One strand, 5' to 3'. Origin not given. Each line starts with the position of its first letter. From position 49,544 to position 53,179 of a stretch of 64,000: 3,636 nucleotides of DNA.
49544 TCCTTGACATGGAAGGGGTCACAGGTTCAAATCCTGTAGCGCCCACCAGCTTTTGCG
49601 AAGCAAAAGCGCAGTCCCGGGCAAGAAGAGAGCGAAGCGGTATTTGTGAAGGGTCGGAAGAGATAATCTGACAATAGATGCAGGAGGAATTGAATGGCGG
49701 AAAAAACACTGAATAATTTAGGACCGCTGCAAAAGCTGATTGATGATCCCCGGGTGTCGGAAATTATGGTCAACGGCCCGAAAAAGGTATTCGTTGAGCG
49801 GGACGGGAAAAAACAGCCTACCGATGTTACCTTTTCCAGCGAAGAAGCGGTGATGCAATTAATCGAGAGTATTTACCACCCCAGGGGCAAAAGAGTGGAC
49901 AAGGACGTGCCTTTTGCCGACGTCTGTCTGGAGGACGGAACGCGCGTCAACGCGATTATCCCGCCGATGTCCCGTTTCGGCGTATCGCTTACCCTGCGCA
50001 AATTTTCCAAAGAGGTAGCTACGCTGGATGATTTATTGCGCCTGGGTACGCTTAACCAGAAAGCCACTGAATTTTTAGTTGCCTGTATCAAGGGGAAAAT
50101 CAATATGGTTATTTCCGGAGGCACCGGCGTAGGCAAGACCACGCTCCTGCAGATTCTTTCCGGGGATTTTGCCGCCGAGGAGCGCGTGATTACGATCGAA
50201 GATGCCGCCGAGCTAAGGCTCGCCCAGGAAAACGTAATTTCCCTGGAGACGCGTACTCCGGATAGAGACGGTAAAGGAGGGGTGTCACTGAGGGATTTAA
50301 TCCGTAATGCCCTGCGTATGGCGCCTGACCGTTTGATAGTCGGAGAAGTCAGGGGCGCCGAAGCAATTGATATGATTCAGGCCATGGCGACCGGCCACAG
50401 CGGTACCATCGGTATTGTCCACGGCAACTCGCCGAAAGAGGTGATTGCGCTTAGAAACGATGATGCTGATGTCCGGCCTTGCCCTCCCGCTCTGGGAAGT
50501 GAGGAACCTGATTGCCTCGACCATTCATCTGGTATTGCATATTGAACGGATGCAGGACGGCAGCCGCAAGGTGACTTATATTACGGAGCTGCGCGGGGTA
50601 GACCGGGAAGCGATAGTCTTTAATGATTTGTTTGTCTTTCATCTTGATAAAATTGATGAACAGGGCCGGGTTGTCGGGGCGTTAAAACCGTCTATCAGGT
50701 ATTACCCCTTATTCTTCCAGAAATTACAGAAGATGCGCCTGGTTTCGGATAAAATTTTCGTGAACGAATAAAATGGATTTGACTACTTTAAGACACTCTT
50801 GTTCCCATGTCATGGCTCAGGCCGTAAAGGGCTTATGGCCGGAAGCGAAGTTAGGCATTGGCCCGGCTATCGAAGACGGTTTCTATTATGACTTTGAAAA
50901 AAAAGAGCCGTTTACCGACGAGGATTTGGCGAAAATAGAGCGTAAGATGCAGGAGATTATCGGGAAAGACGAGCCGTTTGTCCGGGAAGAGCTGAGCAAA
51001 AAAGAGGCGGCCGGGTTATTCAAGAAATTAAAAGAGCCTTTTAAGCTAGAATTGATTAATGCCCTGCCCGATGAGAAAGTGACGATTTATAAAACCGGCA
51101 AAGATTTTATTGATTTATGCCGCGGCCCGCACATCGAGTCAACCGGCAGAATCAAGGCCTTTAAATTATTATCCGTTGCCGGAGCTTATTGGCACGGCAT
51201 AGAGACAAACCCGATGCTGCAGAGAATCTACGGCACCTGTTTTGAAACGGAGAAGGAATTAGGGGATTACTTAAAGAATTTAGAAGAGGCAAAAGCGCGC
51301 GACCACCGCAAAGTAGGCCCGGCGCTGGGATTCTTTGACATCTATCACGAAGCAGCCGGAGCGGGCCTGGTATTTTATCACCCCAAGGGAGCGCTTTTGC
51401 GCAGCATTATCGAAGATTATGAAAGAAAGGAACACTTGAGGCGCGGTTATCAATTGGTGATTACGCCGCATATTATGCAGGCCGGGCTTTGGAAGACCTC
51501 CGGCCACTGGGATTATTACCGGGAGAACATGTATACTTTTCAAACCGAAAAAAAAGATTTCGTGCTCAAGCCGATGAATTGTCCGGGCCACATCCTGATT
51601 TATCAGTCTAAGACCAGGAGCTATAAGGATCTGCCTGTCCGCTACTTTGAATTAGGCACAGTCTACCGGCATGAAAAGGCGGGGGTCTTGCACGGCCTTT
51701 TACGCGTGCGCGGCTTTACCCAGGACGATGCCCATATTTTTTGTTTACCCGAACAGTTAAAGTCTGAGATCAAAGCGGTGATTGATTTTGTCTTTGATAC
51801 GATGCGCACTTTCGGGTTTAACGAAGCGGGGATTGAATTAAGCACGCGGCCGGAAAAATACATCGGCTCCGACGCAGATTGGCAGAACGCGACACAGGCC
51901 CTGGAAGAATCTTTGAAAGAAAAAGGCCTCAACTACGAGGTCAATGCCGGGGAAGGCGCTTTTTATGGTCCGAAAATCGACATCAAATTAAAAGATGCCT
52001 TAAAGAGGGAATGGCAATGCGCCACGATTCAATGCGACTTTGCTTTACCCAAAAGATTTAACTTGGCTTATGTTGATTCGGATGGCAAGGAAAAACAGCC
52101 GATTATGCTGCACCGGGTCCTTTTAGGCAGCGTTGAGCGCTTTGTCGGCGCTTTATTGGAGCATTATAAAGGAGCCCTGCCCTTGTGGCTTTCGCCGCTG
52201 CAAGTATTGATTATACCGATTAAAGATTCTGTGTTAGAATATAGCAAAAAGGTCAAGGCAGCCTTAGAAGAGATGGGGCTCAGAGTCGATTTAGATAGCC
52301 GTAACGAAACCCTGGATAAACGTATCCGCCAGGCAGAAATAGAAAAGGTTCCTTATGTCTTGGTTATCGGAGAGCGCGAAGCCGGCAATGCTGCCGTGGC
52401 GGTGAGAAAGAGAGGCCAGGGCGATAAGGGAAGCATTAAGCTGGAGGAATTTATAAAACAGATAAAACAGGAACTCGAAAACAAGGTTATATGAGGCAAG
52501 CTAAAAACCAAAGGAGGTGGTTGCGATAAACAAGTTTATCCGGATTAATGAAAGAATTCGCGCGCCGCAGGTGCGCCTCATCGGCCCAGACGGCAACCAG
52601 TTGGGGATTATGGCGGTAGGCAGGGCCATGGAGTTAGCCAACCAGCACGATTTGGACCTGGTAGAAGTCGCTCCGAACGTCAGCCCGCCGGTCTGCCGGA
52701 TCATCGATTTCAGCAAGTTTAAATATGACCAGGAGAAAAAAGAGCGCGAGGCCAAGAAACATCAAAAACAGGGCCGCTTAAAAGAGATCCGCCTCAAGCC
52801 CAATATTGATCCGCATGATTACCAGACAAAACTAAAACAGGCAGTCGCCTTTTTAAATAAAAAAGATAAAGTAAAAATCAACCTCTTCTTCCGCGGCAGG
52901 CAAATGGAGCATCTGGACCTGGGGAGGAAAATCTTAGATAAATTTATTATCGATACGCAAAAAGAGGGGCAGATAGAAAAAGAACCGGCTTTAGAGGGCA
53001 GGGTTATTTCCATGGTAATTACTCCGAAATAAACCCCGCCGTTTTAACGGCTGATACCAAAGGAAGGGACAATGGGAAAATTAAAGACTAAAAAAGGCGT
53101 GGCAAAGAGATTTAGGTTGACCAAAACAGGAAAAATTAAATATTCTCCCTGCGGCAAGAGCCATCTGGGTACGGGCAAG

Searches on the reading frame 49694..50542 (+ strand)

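Call 10: search_protein_families(library=pfam, proteins=[window:49694-50542:+], max_evalue=0.001)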
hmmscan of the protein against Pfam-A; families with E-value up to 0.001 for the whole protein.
window:49694-50542:+ (283 aa): 3 families
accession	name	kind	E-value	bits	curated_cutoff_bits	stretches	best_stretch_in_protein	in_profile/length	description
PF00437.27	T2SSE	-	3.7e-48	164.5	24.9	1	7-251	3-252/370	Type II/IV secretion system protein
PF20720.3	nSTAND3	-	0.00055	20.1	27.2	1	133-175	15-58/155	Novel STAND NTPase 3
PF00005.33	ABC_tran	-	0.00056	21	25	0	137-171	13-47/137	ABC transporter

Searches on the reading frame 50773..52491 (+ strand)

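Call 10: search_protein_families(library=pfam, proteins=[window:50773-52491:+], max_evalue=0.001)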
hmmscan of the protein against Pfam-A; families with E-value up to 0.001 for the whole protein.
window:50773-52491:+ (573 aa): 3 families
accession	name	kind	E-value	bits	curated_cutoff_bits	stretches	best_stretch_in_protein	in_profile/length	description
PF00587.30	tRNA-synt_2b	-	2.5e-49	168.2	29.3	1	254-465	1-179/179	tRNA synthetase class II core domain (G, H, P, S and T)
PF03129.25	HGTP_anticodon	-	2e-23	82.8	21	1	477-566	1-93/94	Anticodon binding domain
PF07973.19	tRNA_SAD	-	1.6e-14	54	24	1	103-153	1-44/44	Threonyl and Alanyl tRNA synthetase second additional domain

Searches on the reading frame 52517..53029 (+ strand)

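Call 10: search_protein_families(library=pfam, proteins=[window:52517-53029:+], max_evalue=0.001)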
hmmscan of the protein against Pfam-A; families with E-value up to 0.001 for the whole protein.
window:52517-53029:+ (171 aa): 2 families
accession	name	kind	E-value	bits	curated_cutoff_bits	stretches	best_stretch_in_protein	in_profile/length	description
PF00707.27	IF3_C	-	5.5e-32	110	34.8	1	88-171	3-86/86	Translation initiation factor IF-3, C-terminal domain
PF05198.21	IF3_N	-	2.7e-31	108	26.9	1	10-79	1-70/70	Translation initiation factor IF-3, N-terminal domain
